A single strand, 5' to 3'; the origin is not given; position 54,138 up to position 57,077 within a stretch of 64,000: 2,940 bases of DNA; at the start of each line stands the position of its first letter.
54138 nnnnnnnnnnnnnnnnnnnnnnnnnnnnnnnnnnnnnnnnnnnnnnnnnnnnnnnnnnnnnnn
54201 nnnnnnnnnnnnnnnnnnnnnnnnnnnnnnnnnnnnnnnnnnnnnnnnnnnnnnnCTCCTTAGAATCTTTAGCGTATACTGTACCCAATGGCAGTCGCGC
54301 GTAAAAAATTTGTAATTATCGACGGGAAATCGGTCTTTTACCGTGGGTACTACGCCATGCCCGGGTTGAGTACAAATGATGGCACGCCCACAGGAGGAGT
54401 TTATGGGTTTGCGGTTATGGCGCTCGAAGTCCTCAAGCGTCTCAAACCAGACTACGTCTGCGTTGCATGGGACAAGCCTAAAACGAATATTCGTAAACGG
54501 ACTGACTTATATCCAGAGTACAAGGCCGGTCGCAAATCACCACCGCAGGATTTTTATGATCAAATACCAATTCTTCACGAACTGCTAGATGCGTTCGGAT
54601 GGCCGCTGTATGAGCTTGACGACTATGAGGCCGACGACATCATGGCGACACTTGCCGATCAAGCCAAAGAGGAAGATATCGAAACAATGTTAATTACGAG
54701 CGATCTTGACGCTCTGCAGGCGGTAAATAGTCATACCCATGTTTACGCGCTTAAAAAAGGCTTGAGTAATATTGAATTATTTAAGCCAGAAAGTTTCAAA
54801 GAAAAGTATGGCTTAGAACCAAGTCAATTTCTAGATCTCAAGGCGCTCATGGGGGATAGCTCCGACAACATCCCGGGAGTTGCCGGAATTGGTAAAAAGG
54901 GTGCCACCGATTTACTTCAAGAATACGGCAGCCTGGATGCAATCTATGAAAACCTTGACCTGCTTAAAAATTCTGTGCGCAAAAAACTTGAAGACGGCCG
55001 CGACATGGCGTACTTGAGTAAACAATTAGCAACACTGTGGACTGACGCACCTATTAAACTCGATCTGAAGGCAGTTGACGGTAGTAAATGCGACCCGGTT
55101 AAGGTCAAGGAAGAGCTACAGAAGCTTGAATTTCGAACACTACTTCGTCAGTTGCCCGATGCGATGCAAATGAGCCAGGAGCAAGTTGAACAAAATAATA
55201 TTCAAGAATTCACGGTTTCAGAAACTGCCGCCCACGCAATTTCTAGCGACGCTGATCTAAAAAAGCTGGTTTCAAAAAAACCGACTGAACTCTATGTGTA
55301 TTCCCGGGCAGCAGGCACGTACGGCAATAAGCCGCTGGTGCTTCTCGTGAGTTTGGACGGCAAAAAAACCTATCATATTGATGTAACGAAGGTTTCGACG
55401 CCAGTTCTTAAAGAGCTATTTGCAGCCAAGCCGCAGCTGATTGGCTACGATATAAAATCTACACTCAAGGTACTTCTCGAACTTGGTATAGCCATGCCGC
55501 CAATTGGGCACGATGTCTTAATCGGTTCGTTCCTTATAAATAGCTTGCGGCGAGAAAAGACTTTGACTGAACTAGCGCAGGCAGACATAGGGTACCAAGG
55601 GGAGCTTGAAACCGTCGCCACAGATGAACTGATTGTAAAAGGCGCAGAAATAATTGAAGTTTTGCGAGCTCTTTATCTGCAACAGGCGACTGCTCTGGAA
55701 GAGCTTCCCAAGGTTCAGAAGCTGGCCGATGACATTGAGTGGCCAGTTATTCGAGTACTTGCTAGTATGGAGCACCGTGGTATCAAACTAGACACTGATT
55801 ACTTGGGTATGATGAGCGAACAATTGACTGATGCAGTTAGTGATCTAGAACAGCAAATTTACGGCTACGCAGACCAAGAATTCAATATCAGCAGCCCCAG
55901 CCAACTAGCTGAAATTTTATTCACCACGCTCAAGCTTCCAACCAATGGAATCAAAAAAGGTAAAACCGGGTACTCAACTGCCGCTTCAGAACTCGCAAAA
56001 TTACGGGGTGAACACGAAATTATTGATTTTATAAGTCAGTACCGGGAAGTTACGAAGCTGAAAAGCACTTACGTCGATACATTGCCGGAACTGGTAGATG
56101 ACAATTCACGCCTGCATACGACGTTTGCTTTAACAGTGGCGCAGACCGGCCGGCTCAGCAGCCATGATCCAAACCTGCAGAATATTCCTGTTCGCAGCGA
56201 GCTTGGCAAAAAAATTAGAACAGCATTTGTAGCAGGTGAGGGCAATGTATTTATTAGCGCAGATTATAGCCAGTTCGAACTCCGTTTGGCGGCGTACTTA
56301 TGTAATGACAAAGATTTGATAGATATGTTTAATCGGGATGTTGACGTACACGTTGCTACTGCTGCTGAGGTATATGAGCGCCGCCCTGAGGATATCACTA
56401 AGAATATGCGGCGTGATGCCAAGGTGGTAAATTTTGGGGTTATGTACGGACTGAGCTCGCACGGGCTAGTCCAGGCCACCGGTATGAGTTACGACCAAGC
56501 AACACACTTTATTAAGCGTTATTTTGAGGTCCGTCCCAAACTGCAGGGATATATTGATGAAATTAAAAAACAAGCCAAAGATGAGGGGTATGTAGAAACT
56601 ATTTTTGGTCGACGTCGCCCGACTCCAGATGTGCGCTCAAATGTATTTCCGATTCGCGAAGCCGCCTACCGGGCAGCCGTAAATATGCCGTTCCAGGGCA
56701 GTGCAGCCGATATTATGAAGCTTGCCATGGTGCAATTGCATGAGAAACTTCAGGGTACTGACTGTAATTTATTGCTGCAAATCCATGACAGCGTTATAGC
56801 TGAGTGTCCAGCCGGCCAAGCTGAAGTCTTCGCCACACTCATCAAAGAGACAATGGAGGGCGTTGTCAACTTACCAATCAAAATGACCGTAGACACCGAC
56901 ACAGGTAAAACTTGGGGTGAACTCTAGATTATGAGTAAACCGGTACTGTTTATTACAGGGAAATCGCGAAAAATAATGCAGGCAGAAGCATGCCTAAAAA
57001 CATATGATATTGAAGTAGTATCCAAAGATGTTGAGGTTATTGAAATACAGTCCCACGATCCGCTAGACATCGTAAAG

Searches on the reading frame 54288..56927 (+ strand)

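Call 59: search_protein_families(library=pfam, proteins=[window:54288-56927:+], max_evalue=0.00001)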
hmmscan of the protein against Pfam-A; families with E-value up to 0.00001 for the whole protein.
window:54288-56927:+ (879 aa): 4 families
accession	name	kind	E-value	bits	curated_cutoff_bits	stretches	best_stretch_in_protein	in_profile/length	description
PF00476.26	DNA_pol_A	-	5.5e-137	457.2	34.3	1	504-878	2-381/381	DNA polymerase family A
PF02739.22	5_3_exonuc_N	-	2.3e-50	170.9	34.3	1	7-175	1-164/164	5'-3' exonuclease, N-terminal resolvase-like domain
PF01367.25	5_3_exonuc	-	7.3e-33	113.4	40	1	177-268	2-94/97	5'-3' exonuclease, C-terminal SAM fold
PF22619.2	DNA_polI_exo1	-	3.2e-06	27.4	27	0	351-436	16-102/140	DNA polymerase I, ribonuclease H-like domain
